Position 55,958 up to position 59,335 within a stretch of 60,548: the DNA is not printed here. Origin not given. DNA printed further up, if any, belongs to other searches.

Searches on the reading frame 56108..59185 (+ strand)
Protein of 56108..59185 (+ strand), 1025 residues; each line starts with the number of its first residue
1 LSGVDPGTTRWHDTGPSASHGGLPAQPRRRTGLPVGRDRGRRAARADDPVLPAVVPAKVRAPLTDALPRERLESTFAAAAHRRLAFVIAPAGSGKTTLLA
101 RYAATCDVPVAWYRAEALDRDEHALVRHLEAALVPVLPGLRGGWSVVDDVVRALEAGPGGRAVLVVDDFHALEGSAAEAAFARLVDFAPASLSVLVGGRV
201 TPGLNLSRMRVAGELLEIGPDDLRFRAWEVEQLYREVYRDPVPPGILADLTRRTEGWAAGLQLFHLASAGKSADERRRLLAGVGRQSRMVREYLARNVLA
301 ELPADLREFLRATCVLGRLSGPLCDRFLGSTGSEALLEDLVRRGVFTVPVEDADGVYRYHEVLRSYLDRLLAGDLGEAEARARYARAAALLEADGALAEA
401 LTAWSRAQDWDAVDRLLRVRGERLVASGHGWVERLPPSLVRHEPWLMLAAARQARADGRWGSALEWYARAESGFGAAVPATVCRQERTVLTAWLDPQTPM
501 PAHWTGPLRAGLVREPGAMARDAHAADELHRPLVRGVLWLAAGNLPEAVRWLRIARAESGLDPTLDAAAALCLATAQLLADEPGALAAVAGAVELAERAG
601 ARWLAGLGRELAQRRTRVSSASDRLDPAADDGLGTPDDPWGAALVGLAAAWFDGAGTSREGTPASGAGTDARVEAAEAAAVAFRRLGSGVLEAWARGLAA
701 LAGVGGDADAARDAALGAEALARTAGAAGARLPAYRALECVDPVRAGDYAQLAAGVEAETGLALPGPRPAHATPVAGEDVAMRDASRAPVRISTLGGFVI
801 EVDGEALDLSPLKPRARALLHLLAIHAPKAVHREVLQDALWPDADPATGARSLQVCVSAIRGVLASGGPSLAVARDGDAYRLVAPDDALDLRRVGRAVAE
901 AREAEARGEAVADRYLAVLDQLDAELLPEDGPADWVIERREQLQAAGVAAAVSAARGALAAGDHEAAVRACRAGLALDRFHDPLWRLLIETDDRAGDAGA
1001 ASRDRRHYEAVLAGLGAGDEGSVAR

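Call 53: search_protein_families(library=pfam, proteins=[window:56108-59185:+], max_evalue=0.001)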
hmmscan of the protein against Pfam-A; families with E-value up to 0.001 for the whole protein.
window:56108-59185:+ (1025 aa): 2 families
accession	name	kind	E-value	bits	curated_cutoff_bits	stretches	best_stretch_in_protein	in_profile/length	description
PF13401.12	AAA_22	-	1.9e-08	35.1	27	1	81-188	4-108/130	AAA domain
PF00486.34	Trans_reg_C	-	2.9e-07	30.9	26.2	1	812-871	6-66/77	Transcriptional regulatory protein, C terminal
